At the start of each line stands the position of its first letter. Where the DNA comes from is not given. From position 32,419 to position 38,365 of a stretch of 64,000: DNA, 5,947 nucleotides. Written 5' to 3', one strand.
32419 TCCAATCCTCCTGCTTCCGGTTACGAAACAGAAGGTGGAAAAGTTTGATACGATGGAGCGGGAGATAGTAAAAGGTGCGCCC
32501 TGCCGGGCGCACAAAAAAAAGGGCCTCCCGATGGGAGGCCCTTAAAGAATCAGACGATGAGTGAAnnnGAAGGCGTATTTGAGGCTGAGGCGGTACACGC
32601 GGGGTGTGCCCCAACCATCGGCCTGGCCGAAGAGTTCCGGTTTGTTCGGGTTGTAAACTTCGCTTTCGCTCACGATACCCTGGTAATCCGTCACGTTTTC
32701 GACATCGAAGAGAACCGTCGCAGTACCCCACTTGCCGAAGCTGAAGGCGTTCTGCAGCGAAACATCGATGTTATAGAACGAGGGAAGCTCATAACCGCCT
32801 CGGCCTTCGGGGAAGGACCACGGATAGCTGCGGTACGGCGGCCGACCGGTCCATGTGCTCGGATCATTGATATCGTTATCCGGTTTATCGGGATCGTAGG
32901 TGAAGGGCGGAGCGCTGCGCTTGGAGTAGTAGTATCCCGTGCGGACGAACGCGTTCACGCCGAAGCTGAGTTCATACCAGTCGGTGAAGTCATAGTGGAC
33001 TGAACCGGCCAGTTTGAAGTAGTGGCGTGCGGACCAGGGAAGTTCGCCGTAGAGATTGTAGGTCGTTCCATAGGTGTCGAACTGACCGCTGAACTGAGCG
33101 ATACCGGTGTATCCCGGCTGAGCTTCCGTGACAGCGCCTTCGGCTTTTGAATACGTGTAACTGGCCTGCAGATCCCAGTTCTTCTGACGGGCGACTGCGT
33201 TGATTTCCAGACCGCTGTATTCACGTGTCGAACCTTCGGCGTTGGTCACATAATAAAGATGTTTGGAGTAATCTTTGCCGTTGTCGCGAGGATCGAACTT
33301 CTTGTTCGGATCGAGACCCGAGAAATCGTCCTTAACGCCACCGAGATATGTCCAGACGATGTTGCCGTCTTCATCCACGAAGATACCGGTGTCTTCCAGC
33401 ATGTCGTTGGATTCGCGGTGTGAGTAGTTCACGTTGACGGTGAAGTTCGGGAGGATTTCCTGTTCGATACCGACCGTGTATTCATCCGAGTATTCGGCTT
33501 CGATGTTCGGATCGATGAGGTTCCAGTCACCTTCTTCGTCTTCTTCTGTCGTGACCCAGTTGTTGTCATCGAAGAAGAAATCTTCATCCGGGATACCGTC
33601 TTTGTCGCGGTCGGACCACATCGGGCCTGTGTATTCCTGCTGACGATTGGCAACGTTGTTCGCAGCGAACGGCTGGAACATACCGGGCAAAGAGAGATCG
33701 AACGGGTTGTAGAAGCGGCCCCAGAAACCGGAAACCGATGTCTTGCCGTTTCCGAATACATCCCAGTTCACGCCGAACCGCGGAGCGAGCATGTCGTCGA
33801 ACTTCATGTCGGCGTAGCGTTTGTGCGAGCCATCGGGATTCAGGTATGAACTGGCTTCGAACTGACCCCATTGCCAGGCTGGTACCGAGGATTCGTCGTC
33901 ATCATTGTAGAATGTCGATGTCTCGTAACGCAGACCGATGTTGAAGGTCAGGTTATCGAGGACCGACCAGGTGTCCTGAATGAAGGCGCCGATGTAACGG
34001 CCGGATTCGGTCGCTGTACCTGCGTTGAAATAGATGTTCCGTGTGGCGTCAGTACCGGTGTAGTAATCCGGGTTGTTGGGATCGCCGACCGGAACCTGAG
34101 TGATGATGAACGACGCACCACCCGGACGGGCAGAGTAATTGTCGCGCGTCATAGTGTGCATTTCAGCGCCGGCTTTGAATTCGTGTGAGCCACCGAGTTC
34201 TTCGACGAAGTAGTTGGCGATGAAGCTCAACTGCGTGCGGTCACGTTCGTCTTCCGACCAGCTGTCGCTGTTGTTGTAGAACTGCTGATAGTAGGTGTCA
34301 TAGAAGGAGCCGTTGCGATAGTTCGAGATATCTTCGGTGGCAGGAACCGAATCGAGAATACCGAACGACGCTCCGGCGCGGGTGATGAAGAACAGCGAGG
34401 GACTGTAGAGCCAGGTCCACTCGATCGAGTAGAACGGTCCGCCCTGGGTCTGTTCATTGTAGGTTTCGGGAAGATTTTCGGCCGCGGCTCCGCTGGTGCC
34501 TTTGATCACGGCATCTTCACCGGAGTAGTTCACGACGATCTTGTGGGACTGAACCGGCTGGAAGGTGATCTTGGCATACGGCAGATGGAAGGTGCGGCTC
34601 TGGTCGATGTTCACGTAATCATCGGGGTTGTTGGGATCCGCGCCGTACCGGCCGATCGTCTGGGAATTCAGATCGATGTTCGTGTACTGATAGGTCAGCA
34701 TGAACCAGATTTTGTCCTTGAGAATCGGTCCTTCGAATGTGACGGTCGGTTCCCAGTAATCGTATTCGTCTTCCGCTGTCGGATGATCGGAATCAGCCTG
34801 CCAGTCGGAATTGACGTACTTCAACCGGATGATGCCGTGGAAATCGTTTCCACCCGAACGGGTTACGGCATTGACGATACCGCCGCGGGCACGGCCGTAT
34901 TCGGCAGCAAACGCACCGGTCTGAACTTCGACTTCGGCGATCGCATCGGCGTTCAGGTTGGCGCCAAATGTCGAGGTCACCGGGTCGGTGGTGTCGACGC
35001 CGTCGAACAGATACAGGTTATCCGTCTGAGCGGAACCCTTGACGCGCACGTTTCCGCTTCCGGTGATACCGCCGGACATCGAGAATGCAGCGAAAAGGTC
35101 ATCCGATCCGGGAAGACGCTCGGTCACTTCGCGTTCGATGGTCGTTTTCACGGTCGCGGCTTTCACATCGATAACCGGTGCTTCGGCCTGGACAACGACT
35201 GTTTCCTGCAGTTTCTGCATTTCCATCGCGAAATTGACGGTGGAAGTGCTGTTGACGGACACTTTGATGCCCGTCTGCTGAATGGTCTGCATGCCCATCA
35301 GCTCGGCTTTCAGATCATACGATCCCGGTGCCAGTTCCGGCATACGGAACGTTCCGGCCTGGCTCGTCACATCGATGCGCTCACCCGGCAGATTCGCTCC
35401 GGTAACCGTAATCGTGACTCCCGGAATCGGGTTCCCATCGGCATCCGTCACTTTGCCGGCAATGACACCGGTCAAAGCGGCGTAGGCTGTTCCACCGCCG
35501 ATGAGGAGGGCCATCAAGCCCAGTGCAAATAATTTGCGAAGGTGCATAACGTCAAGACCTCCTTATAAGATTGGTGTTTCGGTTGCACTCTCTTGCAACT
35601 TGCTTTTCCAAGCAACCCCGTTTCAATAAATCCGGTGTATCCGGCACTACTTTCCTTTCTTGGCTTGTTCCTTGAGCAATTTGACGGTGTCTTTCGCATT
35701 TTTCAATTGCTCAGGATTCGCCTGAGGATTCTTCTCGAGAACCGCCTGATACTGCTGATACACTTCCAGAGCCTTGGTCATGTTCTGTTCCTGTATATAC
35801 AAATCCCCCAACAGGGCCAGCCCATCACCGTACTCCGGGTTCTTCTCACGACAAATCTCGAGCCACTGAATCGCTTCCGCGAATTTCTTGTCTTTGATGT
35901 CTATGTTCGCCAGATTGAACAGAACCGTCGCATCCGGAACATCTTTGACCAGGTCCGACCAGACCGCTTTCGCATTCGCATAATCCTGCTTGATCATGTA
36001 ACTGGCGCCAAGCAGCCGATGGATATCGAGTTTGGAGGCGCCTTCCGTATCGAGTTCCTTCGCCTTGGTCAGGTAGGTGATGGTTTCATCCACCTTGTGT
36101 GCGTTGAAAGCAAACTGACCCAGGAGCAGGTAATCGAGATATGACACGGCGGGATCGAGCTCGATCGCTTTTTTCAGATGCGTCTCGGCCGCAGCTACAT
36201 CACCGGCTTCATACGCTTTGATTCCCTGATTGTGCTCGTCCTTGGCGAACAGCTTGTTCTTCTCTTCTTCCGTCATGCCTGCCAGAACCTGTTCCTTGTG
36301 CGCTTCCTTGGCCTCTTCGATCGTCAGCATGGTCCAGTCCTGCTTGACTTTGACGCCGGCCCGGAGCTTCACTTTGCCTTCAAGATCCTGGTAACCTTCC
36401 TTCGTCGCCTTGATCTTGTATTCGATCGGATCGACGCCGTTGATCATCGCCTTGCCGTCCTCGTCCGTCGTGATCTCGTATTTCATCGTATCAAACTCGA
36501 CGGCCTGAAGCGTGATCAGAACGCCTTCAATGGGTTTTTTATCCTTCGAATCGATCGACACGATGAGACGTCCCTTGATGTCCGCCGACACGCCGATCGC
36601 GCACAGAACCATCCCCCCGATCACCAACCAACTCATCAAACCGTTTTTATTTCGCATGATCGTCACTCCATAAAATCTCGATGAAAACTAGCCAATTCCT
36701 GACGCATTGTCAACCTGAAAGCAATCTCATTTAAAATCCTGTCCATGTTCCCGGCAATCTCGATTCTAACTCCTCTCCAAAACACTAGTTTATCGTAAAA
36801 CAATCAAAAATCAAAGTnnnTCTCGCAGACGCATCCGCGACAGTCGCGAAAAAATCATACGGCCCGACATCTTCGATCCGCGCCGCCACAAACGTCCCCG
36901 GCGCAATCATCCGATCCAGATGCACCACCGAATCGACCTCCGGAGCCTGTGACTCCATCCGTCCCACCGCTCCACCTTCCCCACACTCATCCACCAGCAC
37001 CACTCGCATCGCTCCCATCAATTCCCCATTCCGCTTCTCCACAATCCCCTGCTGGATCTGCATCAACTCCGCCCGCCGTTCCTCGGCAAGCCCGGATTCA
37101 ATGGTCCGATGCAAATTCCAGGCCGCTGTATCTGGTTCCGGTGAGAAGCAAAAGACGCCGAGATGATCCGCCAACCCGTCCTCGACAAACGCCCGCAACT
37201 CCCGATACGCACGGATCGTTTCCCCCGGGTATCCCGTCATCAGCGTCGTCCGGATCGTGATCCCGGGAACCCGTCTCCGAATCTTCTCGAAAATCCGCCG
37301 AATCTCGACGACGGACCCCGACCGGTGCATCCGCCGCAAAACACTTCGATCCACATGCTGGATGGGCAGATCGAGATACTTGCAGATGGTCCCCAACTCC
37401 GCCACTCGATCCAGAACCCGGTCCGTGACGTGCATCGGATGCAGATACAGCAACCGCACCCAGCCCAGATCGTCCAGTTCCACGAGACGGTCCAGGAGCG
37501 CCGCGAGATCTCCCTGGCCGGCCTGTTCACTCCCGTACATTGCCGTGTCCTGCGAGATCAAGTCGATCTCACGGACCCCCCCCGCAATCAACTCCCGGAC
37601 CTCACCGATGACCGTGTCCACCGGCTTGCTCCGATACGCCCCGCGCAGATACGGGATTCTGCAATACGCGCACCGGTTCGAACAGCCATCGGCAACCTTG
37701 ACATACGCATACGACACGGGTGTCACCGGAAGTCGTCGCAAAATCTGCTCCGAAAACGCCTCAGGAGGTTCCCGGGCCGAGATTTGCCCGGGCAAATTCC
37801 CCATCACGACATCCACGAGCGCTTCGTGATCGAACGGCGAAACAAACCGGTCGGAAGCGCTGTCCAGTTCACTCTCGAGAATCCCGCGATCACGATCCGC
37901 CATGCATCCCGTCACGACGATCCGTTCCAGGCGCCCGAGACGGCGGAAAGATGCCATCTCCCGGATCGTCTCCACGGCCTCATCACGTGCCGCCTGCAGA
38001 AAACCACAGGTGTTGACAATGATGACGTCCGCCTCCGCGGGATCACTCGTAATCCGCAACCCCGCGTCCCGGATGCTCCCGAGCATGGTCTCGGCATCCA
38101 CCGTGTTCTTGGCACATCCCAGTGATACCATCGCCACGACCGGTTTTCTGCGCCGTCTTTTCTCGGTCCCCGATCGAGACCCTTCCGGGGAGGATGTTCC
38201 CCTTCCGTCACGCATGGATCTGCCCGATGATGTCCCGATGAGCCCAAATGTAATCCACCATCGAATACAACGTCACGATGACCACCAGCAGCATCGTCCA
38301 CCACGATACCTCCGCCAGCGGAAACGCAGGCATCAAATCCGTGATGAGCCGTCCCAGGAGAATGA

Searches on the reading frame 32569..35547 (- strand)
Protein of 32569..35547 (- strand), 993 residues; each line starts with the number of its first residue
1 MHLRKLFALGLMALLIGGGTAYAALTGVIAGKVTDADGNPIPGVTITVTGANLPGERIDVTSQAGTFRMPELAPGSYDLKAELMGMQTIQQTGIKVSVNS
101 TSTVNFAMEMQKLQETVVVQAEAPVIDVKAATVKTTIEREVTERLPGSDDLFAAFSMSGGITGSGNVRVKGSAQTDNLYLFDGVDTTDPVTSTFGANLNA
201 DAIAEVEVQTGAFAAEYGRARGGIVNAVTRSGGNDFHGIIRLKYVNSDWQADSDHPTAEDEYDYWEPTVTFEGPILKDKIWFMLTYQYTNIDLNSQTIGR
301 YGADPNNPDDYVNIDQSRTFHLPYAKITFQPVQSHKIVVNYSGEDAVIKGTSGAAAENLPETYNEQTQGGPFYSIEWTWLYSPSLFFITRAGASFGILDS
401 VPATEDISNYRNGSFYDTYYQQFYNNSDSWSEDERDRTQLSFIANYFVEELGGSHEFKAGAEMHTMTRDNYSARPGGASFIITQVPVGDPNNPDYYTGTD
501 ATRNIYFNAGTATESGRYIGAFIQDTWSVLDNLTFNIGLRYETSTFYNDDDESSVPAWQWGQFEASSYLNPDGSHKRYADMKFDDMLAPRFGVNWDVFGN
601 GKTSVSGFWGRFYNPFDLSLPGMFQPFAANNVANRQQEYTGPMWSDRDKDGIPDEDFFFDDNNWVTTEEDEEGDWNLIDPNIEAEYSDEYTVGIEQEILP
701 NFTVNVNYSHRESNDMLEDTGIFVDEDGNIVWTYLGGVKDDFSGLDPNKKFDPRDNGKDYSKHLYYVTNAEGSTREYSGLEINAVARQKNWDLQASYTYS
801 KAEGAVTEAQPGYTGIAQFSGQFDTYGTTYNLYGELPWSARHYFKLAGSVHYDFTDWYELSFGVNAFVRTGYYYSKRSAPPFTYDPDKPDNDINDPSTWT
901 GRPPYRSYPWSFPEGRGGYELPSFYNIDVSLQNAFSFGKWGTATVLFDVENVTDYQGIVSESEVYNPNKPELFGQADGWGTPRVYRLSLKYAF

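Call 16: search_protein_families(library=pfam, proteins=[window:32569-35547:-], max_evalue=0.001)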
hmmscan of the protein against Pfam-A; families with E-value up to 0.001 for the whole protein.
window:32569-35547:- (993 aa): 5 families
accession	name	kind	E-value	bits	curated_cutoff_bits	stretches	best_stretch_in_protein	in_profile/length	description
PF25183.1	OMP_b-brl_4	-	2.1e-39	136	30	2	304-852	132-677/838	Outer membrane beta barrel domain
PF13620.12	CarboxypepD_reg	-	9.6e-18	64.8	32.3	1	29-109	2-82/82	Carboxypeptidase regulatory-like domain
PF13715.12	CarbopepD_reg_2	-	5.9e-11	42.7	32.2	1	29-118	1-87/88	CarboxypepD_reg-like domain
PF07715.20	Plug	-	5.1e-07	30.6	23.9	1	153-223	37-106/107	TonB-dependent Receptor Plug Domain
PF00593.30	TonB_dep_Rec_b-barrel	-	5.5e-07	30.2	27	1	373-951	63-435/436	TonB dependent receptor-like, beta-barrel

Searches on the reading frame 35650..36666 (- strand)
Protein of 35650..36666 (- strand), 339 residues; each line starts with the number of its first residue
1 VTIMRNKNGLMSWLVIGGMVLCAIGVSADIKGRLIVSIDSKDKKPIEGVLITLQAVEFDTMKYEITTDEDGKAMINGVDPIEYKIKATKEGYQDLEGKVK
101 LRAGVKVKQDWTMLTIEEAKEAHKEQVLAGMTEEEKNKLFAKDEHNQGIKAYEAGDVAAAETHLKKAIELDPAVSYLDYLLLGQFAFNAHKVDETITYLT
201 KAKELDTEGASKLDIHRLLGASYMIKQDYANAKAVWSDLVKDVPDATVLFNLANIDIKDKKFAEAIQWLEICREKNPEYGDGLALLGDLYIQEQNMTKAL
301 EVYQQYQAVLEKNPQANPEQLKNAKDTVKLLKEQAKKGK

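Call 52: search_protein_families(library=pfam, proteins=[window:35650-36666:-], max_evalue=0.0001)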
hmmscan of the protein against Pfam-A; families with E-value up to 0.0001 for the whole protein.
window:35650-36666:- (339 aa): 11 families
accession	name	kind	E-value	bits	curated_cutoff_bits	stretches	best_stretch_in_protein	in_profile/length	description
PF07719.23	TPR_2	-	1.2e-15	56.7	27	0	145-172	5-32/34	Tetratricopeptide repeat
PF13432.12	TPR_16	-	2.5e-11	44.2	32.7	0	226-270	10-55/65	Tetratricopeptide repeat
PF13620.12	CarboxypepD_reg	-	2.8e-09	37.6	32.3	1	39-113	8-81/82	Carboxypeptidase regulatory-like domain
PF00515.34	TPR_1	-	7.7e-09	35.4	27.8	0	146-172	6-32/34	Tetratricopeptide repeat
PF14559.12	TPR_19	-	8e-09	36.1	25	1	258-315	3-60/68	Tetratricopeptide repeat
PF13181.12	TPR_8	-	1.3e-08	34.8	25.7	0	284-305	5-26/34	Tetratricopeptide repeat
PF13428.12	TPR_14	-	1.4e-08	35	23.5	0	252-289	7-44/44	Tetratricopeptide repeat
PF13424.12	TPR_12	-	6e-08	33.2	30.1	0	246-312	3-77/77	Tetratricopeptide repeat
PF13174.12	TPR_6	-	2.2e-06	28.4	26.3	0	220-245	7-32/33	Tetratricopeptide repeat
PF17802.7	SpaA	-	2.6e-06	27.9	23.1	1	38-97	8-69/91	Prealbumin-like fold domain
PF13176.12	TPR_7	-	5.6e-05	23.4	27.9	0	283-305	2-24/36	Tetratricopeptide repeat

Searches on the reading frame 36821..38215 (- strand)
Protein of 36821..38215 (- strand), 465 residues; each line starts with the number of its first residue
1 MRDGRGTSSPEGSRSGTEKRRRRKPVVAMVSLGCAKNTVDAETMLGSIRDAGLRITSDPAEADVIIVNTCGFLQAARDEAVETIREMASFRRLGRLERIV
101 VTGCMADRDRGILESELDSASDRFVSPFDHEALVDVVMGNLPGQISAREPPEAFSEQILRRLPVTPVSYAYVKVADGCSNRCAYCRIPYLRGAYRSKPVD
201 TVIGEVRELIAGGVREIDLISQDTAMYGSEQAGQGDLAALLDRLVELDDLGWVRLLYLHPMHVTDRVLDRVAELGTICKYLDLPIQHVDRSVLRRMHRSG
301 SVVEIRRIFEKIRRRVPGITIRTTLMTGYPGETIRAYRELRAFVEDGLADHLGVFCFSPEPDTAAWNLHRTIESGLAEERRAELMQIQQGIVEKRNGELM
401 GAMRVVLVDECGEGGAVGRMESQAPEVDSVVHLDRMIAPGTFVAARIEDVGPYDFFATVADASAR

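Call 52: search_protein_families(library=pfam, proteins=[window:36821-38215:-], max_evalue=0.0001)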
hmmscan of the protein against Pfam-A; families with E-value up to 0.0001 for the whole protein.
window:36821-38215:- (465 aa): 3 families
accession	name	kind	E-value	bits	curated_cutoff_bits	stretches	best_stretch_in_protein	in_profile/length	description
PF00919.26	UPF0004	-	3.5e-22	78.7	27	1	27-115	2-88/98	Uncharacterized protein family UPF0004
PF04055.27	Radical_SAM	-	9.1e-21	75.2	29.5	1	173-342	2-164/166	Radical SAM superfamily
PF18693.7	TRAM_2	-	3.6e-11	43.5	27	1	404-459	5-62/63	TRAM domain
